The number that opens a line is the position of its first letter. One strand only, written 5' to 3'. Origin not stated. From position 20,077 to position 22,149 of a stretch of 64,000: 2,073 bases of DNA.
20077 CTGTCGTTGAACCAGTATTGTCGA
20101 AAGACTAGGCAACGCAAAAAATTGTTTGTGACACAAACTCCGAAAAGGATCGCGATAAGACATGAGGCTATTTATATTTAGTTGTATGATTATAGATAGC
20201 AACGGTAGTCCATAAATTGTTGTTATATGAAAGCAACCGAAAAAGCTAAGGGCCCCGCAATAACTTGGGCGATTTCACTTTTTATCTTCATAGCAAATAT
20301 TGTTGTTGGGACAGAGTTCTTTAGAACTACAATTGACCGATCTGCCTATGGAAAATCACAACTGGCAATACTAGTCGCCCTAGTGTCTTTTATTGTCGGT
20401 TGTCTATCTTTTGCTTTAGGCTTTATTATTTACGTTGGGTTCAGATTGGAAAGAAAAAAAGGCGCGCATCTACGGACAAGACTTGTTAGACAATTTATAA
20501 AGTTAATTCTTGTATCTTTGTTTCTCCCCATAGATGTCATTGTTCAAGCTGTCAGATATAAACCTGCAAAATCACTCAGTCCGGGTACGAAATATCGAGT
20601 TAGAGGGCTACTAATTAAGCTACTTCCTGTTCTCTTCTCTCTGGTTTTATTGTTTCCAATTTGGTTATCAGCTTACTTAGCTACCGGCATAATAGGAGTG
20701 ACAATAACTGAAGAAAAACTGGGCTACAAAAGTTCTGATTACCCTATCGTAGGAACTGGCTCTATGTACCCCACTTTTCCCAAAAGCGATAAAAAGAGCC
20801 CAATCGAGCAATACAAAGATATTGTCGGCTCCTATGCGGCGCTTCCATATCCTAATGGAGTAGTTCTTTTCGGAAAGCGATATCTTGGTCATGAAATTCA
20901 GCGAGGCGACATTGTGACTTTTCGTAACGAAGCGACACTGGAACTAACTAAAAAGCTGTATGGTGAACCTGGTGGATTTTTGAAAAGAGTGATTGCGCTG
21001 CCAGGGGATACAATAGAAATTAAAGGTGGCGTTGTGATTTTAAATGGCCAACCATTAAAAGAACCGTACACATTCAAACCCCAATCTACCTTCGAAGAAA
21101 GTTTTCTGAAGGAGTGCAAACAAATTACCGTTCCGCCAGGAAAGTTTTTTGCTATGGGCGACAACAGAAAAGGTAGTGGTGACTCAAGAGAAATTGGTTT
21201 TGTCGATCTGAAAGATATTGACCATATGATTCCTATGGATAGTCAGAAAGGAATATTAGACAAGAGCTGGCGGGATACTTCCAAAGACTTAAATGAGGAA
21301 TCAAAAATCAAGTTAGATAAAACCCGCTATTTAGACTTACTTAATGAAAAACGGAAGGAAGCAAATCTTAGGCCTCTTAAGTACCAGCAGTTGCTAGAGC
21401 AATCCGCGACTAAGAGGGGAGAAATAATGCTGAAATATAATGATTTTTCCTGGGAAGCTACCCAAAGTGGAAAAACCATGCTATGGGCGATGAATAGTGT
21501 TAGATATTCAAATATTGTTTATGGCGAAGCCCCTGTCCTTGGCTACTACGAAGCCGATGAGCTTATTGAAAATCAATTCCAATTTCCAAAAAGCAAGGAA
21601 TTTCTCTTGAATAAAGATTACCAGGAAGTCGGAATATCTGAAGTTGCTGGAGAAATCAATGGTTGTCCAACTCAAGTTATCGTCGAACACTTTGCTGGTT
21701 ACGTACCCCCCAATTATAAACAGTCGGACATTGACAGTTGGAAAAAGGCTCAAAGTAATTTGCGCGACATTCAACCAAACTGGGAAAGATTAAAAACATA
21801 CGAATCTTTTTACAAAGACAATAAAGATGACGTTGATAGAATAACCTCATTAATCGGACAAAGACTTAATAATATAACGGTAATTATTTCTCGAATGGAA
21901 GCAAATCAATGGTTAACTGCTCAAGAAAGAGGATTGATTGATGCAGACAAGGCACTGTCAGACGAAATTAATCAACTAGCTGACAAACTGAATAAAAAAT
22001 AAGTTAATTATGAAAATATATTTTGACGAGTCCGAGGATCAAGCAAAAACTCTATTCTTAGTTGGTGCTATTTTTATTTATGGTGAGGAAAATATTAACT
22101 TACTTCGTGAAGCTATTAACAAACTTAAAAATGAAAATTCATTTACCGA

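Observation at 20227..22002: Unusual tripartite protein: polytopic membrane domain + signal peptidase I + CAP/SCP domain, encoded on the mobile element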

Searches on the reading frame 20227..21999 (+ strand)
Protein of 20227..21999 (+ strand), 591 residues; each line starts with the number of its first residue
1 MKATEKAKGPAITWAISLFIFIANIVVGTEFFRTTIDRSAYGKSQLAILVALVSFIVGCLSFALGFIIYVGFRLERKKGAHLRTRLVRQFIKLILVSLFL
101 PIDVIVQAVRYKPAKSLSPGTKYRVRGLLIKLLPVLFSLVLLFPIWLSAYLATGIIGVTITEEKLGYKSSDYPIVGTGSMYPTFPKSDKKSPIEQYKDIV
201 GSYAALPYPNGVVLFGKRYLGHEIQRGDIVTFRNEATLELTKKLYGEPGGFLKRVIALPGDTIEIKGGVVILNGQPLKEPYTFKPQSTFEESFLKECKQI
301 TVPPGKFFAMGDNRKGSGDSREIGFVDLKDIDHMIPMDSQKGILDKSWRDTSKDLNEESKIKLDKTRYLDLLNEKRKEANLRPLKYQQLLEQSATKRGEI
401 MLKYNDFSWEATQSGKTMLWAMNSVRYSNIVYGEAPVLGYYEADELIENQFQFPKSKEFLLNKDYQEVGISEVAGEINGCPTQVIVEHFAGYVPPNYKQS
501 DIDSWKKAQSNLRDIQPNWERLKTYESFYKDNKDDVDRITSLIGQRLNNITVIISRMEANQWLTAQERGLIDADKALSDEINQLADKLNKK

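Call 3: search_protein_families(library=pfam, proteins=[window:20227-21999:+], max_evalue=1)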
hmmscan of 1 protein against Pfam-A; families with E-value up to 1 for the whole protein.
window:20227-21999:+ (591 aa): 4 families
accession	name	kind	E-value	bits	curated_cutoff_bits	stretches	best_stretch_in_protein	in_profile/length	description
PF10502.14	Peptidase_S26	-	2.8e-27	96.2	22.9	1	178-331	31-159/168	Signal peptidase, peptidase S26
PF05227.19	CHASE3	-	0.0012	19.2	28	1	509-589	45-125/138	CHASE3 domain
PF00188.32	CAP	-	0.011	17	21.1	1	369-470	1-100/117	Cysteine-rich secretory protein family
PF04306.18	DUF456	-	0.17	12.6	29.4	1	13-69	29-86/139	Protein of unknown function (DUF456)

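Call 4: search_protein_families(library=ncbifam, proteins=[window:20227-21999:+], max_evalue=1)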
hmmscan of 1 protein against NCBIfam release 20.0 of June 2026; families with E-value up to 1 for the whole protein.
window:20227-21999:+ (591 aa): 8 families
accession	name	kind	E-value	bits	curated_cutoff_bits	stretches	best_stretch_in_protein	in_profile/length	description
TIGR02227.1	sigpep_I_bact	equivalog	1.1e-28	100.2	47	1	175-332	25-151/162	signal peptidase I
TIGR02771.1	TraF_Ti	equivalog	6.6e-09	35.5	100.25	1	246-334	79-164/171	conjugative transfer signal peptidase TraF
TIGR02909.1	spore_YkwD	subfamily_domain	1.2e-07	31.6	171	1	365-478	5-117/127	uncharacterized protein, YkwD family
NF008114.0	PRK10861.1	equivalog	1.5e-07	31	277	1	299-329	261-291/324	signal peptidase I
NF010459.0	PRK13884.1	subfamily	0.0025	17.3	156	1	246-335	83-172/178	conjugal transfer peptidase TraF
NF010412.0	PRK13838.1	subfamily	0.0058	16.1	186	1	250-326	88-160/177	conjugal transfer pilin processing protease TraF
NF052539.1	DivAsocLipDalA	equivalog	0.015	15.1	200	1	358-471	44-153/169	divisome-associated lipoprotein DalA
TIGR02228.1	sigpep_I_arch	equivalog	0.035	14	51.85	0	210-237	47-74/158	signal peptidase I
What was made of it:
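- On Type I signal peptidase (S26A): PF10502 96.2 bits (cutoff 22.9); TIGR02227 100.2 bits (cutoff 47) (calls 3, 4)
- On CAP / SCP / YkwD superfamily (PF00188): TIGR02909 31.6 bits vs 171 (call 4).
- On Conjugative peptidase TraF: 35.5 bits vs 100.25 (call 4).
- Closest known: Conjugative transfer peptidase TraF. Different: It scores 35.5 bits against a cutoff of 100 (call 4).
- Checked: Pfam Peptidase_S26 covers aa 178-331 (E 2.8e-27, 96 bits vs cutoff 22.9) and TIGR02227 sigpep_I_bact scores 100 bits vs cutoff 47 (calls 3, 4).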

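Call 5: search_solved_structures(query=window:20227-21999:+, max_evalue=1, show_alignments=3)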
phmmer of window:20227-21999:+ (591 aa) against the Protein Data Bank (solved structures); distinct sequences matched with E-value up to 1: 11.
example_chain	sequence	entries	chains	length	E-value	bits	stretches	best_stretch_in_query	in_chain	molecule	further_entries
4nv4_A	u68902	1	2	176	4.6e-12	48.6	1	250-328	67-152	Signal peptidase I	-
4me8_A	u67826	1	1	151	1.7e-09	40.2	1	252-334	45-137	Signal peptidase I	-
4wvh_A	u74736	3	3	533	3.5e-07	32.5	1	250-330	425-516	Maltose-binding periplasmic protein,Signal peptidase IB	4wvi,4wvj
4wvg_A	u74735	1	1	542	3.6e-07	32.5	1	250-330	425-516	Maltose-binding periplasmic protein,Signal peptidase IB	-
6b88_A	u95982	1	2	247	0.00083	21.3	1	301-327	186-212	Signal peptidase I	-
1b12_A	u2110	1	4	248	0.00084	21.3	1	301-327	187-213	SIGNAL PEPTIDASE I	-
9nlo_A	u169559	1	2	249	0.00084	21.3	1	301-327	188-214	Signal peptidase I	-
1kn9_A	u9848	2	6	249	0.00084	21.3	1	301-327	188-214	Signal peptidase I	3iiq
1t7d_A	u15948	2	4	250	0.00085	21.3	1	301-327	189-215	SIGNAL PEPTIDASE I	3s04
4n31_A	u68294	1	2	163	0.27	13.1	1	208-332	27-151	SipA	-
4k8w_A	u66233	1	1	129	0.5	12.2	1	253-332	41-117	LepA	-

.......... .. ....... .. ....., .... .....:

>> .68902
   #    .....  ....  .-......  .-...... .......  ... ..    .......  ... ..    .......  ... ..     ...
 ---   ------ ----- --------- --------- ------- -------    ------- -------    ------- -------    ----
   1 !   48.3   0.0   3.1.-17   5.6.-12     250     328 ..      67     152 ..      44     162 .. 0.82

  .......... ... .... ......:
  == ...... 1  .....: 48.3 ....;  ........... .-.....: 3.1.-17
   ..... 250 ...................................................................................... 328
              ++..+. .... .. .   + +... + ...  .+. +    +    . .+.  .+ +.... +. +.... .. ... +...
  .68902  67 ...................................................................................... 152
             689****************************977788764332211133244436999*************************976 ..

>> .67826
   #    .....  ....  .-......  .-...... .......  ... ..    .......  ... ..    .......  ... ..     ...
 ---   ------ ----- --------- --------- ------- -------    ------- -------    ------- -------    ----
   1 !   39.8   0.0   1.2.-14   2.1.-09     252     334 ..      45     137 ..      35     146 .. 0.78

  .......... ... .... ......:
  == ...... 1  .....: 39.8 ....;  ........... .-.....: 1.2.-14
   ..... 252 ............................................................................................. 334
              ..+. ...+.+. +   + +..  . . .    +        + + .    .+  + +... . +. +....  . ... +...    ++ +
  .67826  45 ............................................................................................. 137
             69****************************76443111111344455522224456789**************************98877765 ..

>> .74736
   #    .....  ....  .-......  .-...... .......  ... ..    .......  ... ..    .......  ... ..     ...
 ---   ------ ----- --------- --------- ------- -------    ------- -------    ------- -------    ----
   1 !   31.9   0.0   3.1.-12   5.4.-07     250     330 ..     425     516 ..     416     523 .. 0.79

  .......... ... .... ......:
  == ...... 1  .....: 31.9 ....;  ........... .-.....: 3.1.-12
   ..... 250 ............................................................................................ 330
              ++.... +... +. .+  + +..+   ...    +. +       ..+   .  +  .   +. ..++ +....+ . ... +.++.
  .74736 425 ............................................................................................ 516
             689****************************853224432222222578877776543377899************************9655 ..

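Call 7: find_homologous_proteins(query=window:20227-21999:+)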
Query window:20227-21999:+ (591 aa): 1075 proteins with E <= 0.001 among 8000 candidates; the best 120 are listed.
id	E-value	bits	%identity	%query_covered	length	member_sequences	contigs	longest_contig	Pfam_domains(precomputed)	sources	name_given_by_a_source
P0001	0.0e+0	1334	100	100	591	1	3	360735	PF10502.15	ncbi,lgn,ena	-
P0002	1.1e-200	686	53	98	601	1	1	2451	PF10502.15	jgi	jgi:signal peptidase I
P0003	2.5e-194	665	56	90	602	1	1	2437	PF10502.15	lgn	-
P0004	2.4e-193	662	55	91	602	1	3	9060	PF10502.15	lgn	-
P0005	3.2e-193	662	53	98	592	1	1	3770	PF10502.15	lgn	-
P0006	4.2e-193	661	51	98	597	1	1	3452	PF10502.15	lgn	-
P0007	2.6e-192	659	52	98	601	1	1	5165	PF10502.15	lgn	-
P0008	5.3e-192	658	53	98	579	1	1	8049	PF10502.15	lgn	-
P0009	2.5e-191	655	53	98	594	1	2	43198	PF10502.15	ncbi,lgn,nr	ncbi:MAG: signal peptidase I [Patescibacteria group bacterium]|nr:signal peptidase I [Patescibacteri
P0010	4.7e-191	655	51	98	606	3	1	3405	PF10502.15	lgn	-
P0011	5.3e-191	654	53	97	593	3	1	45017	PF10502.15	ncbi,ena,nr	ncbi:MAG: signal peptidase I [Candidatus Levybacteria bacterium CG10_big_fil_rev_8_21_14_0_10_35_13]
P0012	7.1e-191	654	60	79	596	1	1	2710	PF10502.15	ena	-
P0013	7.7e-191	654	56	92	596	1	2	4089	PF10502.15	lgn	-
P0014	1.3e-190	653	51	97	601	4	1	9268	PF10502.15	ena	-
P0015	6.8e-190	651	60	79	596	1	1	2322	PF10502.15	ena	-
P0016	1.2e-189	650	52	98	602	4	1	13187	PF10502.15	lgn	-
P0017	1.4e-189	650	59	79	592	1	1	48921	PF10502.15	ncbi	ncbi:signal peptidase I, partial [Candidatus Daviesbacteria bacterium RIFCSPLOWO2_01_FULL_40_27]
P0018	1.5e-189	650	54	92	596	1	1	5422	PF10502.15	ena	-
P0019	2.0e-189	649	53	94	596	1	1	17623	PF10502.15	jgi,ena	-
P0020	3.5e-189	648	59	79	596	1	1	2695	PF10502.15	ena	-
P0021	5.2e-189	648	54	90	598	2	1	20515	PF10502.15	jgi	jgi:signal peptidase I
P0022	5.5e-189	648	50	98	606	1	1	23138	PF10502.15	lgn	-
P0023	6.4e-189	647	50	98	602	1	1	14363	PF10502.15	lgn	-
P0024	8.1e-189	647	60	79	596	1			PF10502.15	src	-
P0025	1.0e-188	647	51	98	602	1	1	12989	PF10502.15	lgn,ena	-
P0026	1.3e-188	646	54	92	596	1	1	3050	PF10502.15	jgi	-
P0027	2.1e-188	646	56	90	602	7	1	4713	PF10502.15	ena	-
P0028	2.3e-188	646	54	92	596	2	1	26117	PF10502.15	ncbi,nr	ncbi:signal peptidase I [Candidatus Collierbacteria bacterium]|nr:signal peptidase I [Candidatus Col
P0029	2.5e-188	646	50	97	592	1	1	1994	PF10502.15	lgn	-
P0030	3.6e-188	645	50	97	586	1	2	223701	PF10502.15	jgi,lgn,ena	-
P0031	5.9e-188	644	59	79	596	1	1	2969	PF10502.15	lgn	-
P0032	7.5e-188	644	55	92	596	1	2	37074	PF10502.15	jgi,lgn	-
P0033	1.0e-187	643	52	97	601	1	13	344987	PF10502.15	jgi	jgi:signal peptidase I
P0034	1.7e-187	643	50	98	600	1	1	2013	PF10502.15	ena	-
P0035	1.7e-187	643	51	97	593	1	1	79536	PF10502.15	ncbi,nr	ncbi:MAG: signal peptidase I [Patescibacteria group bacterium]|nr:signal peptidase I [Patescibacteri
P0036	2.1e-187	642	54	90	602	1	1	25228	PF10502.15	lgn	-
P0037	4.2e-187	641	51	98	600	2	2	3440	PF10502.15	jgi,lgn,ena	-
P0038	4.2e-187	641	51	97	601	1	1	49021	PF10502.15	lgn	-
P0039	4.6e-187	641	50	98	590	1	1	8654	PF10502.15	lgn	-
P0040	6.1e-187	641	50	98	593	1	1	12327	PF10502.15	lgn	-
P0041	7.5e-187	641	51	97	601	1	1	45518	PF10502.15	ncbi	-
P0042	7.7e-187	641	51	98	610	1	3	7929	PF10502.15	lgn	-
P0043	1.2e-186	640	52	91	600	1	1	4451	PF10502.15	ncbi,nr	ncbi:signal peptidase I [Patescibacteria group bacterium]|nr:signal peptidase I [Patescibacteria gro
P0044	2.3e-186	639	59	77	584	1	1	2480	PF10502.15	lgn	-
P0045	2.5e-186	639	50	98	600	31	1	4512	PF10502.15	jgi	-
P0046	2.8e-186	639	52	97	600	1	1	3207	PF10502.15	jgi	-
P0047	3.0e-186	639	51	97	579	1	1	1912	PF10502.15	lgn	-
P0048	5.7e-186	638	49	98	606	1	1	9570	PF10502.15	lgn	-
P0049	5.9e-186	638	50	98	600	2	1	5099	PF10502.15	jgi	-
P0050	6.2e-186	638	53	92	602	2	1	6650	PF10502.15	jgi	-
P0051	6.6e-186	638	51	98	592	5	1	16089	PF10502.15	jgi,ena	-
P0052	9.6e-186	637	58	79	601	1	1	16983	PF10502.15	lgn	-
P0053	1.6e-185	636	50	98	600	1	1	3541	PF10502.15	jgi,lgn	jgi:signal peptidase I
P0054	2.7e-185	636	51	98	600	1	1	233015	PF10502.15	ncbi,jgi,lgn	jgi:signal peptidase I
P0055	3.6e-185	635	51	98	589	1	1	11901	PF10502.15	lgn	-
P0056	4.5e-185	635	49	98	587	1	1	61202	PF10502.15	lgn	-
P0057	5.1e-185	635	51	97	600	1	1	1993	PF10502.15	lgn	-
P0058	5.1e-185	635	51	97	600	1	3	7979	PF10502.15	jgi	-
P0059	5.7e-185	634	57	79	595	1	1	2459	PF10502.15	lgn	-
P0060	6.2e-185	634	53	92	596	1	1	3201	PF10502.15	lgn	-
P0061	7.5e-185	634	50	97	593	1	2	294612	PF10502.15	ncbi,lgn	-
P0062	9.4e-185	634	58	81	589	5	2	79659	PF10502.15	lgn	-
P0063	2.3e-184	632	55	85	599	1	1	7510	PF10502.15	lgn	-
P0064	1.8e-183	629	56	79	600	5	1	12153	PF10502.15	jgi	-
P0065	2.5e-183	629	51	98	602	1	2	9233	PF10502.15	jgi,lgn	-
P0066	2.8e-183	629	50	100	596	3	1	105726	PF10502.15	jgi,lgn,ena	-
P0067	2.9e-183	629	51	95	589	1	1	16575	PF10502.15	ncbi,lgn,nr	ncbi:MAG: signal peptidase I [Patescibacteria group bacterium]|nr:signal peptidase I [Patescibacteri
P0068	3.6e-183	628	51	91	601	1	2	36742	PF10502.15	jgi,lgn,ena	-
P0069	3.8e-183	628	51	98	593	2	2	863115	PF10502.15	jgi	-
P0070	6.7e-183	628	49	97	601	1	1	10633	PF10502.15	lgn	-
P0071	6.7e-183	628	51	98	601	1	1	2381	PF10502.15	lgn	-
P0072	7.2e-183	627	51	91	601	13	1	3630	PF10502.15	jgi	-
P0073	8.3e-183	627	50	98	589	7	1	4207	PF10502.15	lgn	-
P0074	9.0e-183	627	50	97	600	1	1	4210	PF10502.15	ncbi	-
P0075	1.4e-182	627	50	98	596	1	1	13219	PF10502.15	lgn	-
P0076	1.5e-182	626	50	97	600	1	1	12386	PF10502.15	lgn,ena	-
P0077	1.5e-182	626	53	90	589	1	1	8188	PF10502.15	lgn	-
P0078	1.9e-182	626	51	98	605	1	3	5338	PF10502.15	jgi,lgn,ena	-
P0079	2.5e-182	626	55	84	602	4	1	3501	PF10502.15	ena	-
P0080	3.5e-182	625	49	98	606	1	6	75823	PF10502.15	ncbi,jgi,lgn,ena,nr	ncbi:signal peptidase I [Patescibacteria group bacterium]|nr:signal peptidase I [Patescibacteria gro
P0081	4.1e-182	625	51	98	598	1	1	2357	PF10502.15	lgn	-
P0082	4.9e-182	625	49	98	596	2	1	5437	PF10502.15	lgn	-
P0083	5.4e-182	625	50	97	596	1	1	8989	PF10502.15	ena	-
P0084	1.7e-181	623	50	99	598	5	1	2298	PF10502.15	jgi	-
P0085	2.3e-181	623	54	85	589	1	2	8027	PF10502.15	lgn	-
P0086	2.5e-181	622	48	98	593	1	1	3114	PF10502.15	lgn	-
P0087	2.8e-181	622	50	98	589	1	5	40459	PF10502.15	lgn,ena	-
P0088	4.1e-181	622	49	98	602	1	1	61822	PF10502.15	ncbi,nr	ncbi:MAG: signal peptidase I [Candidatus Shapirobacteria bacterium]|nr:signal peptidase I [Candidatu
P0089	6.5e-181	621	49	98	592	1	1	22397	PF10502.15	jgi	jgi:signal peptidase I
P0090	8.0e-181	621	51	91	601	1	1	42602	PF10502.15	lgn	-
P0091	1.7e-180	620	50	98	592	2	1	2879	PF10502.15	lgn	-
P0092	2.4e-180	619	49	98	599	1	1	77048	PF10502.15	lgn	-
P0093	3.2e-180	619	51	98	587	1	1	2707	PF10502.15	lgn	-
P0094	5.6e-180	618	51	94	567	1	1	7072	PF10502.15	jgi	-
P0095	6.0e-180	618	51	97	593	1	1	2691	PF10502.15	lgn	-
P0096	8.6e-180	617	50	97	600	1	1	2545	PF10502.15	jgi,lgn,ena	-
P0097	8.6e-180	617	51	98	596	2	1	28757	PF10502.15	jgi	jgi:signal peptidase I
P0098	9.4e-180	617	51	99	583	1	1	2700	PF10502.15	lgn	-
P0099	1.3e-179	617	47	98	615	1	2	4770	PF10502.15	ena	-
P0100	1.3e-179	617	48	98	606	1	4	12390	PF10502.15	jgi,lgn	-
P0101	1.4e-179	617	50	95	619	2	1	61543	PF10502.15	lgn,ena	-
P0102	1.5e-179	616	51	91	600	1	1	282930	PF10502.15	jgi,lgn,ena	-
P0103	1.6e-179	616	50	98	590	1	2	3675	PF10502.15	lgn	-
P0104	1.9e-179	616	52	91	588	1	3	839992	PF10502.15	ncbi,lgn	-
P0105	2.3e-179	616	50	91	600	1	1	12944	PF10502.15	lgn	-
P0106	3.1e-179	615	49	98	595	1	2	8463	PF10502.15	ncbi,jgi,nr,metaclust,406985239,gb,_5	ncbi:MAG: hypothetical protein ACD_19C00091G0006 [uncultured bacterium]|nr:MAG: hypothetical protein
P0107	6.1e-179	615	52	90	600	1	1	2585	PF10502.15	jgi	jgi:signal peptidase I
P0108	7.1e-179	614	47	98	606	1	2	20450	PF10502.15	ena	-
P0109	7.5e-179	614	52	91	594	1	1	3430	PF10502.15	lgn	-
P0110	1.6e-178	613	49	98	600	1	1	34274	PF10502.15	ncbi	-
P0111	1.7e-178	613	49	98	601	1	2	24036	PF10502.15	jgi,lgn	-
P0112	2.0e-178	613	50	97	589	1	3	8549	PF10502.15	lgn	-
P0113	2.2e-178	613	49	99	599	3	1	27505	PF10502.15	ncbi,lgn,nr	ncbi:MAG: hypothetical protein KatS3mg096_831 [Candidatus Parcubacteria bacterium]|nr:MAG: hypotheti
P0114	2.6e-178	612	47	98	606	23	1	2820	PF10502.15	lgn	-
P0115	4.4e-178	612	49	98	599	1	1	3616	PF10502.15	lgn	-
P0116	7.6e-178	611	49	98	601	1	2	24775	PF10502.15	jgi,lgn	jgi:signal peptidase I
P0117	8.3e-178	611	50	97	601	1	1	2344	PF10502.15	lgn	-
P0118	9.7e-178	611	53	93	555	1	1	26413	PF10502.15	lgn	-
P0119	1.2e-177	610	50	97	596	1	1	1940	PF10502.15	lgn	-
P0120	1.4e-177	610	53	91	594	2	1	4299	PF10502.15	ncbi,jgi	ncbi:MAG: signal peptidase I [Patescibacteria group bacterium]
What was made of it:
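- More than 1000 homologs have the same length and 97-100% coverage (call 7).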

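Call 12: find_encoding_contigs(protein=window:20227-21999:+, flank=10000, max_places=4)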
Protein window:20227-21999:+ (591 aa): 7 contigs read that carry it; 3 places shown.
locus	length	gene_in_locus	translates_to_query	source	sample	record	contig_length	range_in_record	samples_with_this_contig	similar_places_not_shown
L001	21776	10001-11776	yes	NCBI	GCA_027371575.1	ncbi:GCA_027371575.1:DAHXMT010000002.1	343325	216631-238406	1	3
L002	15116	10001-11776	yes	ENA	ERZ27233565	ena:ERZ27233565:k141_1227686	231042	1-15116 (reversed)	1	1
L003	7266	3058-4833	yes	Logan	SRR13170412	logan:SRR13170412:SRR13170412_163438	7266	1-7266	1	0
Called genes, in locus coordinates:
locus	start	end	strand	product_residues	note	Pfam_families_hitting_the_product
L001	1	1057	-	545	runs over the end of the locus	PF00239:Resolvase, PF07508:Recombinase (weak)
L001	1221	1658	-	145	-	-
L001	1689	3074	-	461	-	PF27228:MTBMA_p00010_2nd (weak)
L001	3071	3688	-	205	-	PF01807:Zn_ribbon_DnaG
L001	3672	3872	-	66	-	-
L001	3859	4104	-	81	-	-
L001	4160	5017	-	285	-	-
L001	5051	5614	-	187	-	-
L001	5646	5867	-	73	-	PF13560:HTH_31, PF12844:HTH_19, PF13443:HTH_26 (weak), PF01381:HTH_3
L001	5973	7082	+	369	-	PF13651:EcoRI_methylase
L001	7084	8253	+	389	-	PF03235:GmrSD_N, PF01844:HNH (weak)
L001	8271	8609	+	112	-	PF09397:FtsK_gamma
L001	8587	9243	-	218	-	-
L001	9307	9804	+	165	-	-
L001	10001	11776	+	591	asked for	PF10502:Peptidase_S26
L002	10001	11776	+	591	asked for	PF10502:Peptidase_S26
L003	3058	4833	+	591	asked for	PF10502:Peptidase_S26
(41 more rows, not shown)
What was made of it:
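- The identical 591-aa product is on seven contigs from NCBI, ENA and Logan assemblies (call 12).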

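Call 13: find_encoding_contigs(protein=P0011, flank=8000, max_places=2)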
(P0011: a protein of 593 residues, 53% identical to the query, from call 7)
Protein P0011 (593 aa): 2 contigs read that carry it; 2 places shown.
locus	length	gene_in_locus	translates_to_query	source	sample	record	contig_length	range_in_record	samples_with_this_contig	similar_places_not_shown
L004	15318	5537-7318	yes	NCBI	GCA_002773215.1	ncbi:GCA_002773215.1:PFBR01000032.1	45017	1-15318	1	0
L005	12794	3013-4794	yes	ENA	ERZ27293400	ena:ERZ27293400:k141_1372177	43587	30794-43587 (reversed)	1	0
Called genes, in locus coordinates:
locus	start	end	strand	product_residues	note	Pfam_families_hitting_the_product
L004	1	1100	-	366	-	PF00438:S-AdoMet_synt_N, PF02772:S-AdoMet_synt_M, PF02773:S-AdoMet_synt_C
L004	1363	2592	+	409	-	-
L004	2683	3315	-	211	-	-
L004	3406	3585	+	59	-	-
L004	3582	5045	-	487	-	PF00133:tRNA-synt_1, PF09334:tRNA-synt_1g, PF00133:tRNA-synt_1, PF01406:tRNA-synt_1e (weak)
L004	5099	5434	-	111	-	-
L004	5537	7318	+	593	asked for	PF10502:Peptidase_S26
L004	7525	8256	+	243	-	PF03444:WHD_HrcA (faint), PF01628:HrcA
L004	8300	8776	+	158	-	PF01025:GrpE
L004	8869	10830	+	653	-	PF00012:HSP70, PF06723:MreB_Mbl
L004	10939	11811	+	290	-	PF00226:DnaJ, PF01556:DnaJ_C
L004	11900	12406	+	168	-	-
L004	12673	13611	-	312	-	-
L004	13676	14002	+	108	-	-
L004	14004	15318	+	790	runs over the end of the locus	PF00158:Sigma54_activat (faint), PF13191:AAA_16 (faint), PF20720:nSTAND3 (faint), PF00004:AAA (weak), PF07724:AAA_2, PF07728:AAA_5, PF10431:ClpB_D2-small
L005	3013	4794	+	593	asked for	PF10502:Peptidase_S26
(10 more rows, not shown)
